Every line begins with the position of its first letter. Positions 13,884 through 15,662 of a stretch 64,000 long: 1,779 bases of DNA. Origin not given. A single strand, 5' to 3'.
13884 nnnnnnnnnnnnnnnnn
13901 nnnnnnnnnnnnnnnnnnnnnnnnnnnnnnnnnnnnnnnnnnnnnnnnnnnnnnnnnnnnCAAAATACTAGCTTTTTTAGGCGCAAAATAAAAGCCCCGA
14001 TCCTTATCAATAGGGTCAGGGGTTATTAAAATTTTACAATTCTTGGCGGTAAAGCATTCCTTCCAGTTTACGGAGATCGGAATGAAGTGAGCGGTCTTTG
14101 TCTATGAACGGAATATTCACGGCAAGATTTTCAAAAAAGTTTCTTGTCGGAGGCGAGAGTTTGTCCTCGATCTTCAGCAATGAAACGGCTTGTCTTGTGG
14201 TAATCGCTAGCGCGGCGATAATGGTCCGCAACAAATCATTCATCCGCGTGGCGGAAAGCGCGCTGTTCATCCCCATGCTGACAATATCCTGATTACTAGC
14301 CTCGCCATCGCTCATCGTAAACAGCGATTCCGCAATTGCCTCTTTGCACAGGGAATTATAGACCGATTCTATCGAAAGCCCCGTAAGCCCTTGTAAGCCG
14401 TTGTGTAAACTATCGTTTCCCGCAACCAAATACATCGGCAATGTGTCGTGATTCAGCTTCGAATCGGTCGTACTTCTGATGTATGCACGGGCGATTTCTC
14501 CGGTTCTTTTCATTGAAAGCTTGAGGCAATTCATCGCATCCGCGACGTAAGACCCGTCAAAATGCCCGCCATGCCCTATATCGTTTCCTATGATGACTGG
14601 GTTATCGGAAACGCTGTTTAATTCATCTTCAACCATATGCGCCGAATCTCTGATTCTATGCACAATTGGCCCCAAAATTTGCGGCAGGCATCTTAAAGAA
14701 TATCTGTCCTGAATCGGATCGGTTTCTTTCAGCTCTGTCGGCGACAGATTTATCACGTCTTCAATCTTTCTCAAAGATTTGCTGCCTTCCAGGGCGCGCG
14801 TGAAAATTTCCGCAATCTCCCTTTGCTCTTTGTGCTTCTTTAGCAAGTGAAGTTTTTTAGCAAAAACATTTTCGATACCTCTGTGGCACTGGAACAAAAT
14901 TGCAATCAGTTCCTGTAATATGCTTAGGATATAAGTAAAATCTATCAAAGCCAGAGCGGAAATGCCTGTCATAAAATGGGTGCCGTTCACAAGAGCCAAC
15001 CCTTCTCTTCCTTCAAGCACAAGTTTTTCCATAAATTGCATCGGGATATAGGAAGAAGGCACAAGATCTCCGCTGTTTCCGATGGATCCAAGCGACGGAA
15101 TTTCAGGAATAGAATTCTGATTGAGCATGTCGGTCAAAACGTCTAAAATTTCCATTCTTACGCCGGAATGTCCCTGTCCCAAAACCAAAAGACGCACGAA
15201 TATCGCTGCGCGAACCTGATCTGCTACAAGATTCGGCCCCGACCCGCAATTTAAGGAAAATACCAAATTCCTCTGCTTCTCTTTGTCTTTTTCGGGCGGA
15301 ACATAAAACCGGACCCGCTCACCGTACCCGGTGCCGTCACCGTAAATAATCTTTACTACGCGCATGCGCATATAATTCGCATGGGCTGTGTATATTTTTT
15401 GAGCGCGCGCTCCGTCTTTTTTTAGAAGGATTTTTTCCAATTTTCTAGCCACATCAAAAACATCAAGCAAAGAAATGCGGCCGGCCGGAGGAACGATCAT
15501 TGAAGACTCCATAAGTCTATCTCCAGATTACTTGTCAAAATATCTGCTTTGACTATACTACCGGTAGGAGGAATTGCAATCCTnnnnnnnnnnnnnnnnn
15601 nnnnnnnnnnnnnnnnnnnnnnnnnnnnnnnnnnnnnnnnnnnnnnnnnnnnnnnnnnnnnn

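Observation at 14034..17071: Divergent HAL/PAL-family lyase (with an NSG instead of ASG MIO triad) and aryl/acyl-CoA ligase pair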

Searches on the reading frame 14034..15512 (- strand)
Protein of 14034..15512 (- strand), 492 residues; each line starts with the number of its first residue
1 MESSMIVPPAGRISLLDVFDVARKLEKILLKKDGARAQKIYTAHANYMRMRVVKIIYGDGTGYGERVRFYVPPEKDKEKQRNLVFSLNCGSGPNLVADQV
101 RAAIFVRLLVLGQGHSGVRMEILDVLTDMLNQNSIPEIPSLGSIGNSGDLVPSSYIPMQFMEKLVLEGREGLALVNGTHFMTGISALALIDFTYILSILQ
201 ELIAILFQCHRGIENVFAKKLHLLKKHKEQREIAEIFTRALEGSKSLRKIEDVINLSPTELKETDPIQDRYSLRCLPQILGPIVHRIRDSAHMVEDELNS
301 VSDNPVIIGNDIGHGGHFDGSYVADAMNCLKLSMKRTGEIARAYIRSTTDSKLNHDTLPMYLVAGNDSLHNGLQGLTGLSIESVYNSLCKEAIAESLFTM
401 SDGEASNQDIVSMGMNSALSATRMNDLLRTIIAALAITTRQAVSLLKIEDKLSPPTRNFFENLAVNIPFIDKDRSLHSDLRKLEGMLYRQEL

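Call 6: search_protein_families(library=pfam, proteins=[window:14034-15512:-])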
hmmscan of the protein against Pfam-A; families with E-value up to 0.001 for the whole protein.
window:14034-15512:- (492 aa): 1 family
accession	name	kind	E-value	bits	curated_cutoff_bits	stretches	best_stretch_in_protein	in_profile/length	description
PF00221.24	Lyase_aromatic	-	7.1e-100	335.3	27.3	2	161-463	171-464/466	Aromatic amino acid lyase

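Call 7: search_protein_families(library=ncbifam, proteins=[window:14034-15512:-])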
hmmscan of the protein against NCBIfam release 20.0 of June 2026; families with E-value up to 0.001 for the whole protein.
window:14034-15512:- (492 aa): 8 families
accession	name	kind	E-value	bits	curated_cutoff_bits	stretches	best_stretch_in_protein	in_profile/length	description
NF006871.0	PRK09367.1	subfamily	2.3e-82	277.3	524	2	161-490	181-495/505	histidine ammonia-lyase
NF053541.1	FlxA_rubin_TAL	equivalog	1.6e-81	274.2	700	2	162-487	171-496/498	flexirubin biosynthesis tyrosine ammonia-lyase FlxA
TIGR01225.1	hutH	equivalog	8.6e-76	255.4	539.15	2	164-490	181-492/506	histidine ammonia-lyase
TIGR04475.1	Phe_D_beta_mut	equivalog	9.4e-74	248.9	800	2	161-483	180-505/510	phenylalanine aminomutase (D-beta-phenylalanine forming)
TIGR01226.1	phe_am_lyase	equivalog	1.3e-67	228.6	519.15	2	162-458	220-513/680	phenylalanine ammonia-lyase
TIGR03832.1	Tyr_2_3_mutase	equivalog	1.6e-64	218.3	501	2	162-483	177-503/507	tyrosine 2,3-aminomutase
NF041222.1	BagA_FevW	exception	1.7e-52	178.8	1000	2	161-483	179-510/529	bagremycin/ferroverdin biosynthesis tyrosine ammonia-lyase BagA/FevW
TIGR04473.1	taxol_Phe_23mut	exception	2e-43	148.6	1250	2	165-464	220-515/687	phenylalanine aminomutase (L-beta-phenylalanine forming)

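Call 8: search_solved_structures(query=window:14034-15512:-, show_alignments=3)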
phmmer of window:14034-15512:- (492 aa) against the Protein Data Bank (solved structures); distinct sequences matched with E-value up to 0.001: 39.
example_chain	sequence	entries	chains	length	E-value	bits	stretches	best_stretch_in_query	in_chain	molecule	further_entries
2qve_A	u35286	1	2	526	1.5e-50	175.7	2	159-489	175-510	Tyrosine Aminomutase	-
2rjr_A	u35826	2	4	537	1.6e-50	175.7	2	158-489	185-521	Tyrosine aminomutase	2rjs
2ohy_A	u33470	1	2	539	1.6e-50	175.6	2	158-489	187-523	Tyrosine aminomutase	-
3kdz_A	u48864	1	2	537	5.1e-50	174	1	56-489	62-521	Histidine ammonia-lyase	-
3kdy_A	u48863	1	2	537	1e-49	172.9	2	158-489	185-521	Histidine ammonia-lyase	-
1w27_A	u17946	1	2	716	3.4e-47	164.7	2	165-477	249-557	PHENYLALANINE AMMONIA-LYASE 1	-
6f6t_A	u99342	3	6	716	3.4e-47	164.7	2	165-477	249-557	Phenylalanine ammonia-lyase 1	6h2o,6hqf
6rgs_A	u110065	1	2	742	4.2e-47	164.3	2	165-477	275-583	Phenylalanine ammonia-lyase 1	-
7tqr_A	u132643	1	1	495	9.7e-46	159.9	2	166-491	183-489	Probable histidine ammonia-lyase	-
9rsb_A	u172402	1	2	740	2.5e-44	155.2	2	165-477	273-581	Phenylalanine ammonia-lyase 1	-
4v2q_A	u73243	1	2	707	2.7e-43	151.8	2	160-465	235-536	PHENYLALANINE AMMONIA-LYASE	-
4v2r_A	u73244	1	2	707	3.9e-43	151.3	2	159-465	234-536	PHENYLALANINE AMINOMUTASE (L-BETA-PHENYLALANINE FORMING)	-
4baa_A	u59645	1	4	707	4.7e-43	151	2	159-465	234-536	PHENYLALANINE AMMONIA-LYASE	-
2yii_A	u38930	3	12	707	4.8e-43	151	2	159-465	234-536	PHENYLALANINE AMMONIA-LYASE | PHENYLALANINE AMINOMUTASE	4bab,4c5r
2nyf_A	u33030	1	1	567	8.3e-43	150.2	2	161-446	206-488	Nostoc punctiforme phenylalanine ammonia lyase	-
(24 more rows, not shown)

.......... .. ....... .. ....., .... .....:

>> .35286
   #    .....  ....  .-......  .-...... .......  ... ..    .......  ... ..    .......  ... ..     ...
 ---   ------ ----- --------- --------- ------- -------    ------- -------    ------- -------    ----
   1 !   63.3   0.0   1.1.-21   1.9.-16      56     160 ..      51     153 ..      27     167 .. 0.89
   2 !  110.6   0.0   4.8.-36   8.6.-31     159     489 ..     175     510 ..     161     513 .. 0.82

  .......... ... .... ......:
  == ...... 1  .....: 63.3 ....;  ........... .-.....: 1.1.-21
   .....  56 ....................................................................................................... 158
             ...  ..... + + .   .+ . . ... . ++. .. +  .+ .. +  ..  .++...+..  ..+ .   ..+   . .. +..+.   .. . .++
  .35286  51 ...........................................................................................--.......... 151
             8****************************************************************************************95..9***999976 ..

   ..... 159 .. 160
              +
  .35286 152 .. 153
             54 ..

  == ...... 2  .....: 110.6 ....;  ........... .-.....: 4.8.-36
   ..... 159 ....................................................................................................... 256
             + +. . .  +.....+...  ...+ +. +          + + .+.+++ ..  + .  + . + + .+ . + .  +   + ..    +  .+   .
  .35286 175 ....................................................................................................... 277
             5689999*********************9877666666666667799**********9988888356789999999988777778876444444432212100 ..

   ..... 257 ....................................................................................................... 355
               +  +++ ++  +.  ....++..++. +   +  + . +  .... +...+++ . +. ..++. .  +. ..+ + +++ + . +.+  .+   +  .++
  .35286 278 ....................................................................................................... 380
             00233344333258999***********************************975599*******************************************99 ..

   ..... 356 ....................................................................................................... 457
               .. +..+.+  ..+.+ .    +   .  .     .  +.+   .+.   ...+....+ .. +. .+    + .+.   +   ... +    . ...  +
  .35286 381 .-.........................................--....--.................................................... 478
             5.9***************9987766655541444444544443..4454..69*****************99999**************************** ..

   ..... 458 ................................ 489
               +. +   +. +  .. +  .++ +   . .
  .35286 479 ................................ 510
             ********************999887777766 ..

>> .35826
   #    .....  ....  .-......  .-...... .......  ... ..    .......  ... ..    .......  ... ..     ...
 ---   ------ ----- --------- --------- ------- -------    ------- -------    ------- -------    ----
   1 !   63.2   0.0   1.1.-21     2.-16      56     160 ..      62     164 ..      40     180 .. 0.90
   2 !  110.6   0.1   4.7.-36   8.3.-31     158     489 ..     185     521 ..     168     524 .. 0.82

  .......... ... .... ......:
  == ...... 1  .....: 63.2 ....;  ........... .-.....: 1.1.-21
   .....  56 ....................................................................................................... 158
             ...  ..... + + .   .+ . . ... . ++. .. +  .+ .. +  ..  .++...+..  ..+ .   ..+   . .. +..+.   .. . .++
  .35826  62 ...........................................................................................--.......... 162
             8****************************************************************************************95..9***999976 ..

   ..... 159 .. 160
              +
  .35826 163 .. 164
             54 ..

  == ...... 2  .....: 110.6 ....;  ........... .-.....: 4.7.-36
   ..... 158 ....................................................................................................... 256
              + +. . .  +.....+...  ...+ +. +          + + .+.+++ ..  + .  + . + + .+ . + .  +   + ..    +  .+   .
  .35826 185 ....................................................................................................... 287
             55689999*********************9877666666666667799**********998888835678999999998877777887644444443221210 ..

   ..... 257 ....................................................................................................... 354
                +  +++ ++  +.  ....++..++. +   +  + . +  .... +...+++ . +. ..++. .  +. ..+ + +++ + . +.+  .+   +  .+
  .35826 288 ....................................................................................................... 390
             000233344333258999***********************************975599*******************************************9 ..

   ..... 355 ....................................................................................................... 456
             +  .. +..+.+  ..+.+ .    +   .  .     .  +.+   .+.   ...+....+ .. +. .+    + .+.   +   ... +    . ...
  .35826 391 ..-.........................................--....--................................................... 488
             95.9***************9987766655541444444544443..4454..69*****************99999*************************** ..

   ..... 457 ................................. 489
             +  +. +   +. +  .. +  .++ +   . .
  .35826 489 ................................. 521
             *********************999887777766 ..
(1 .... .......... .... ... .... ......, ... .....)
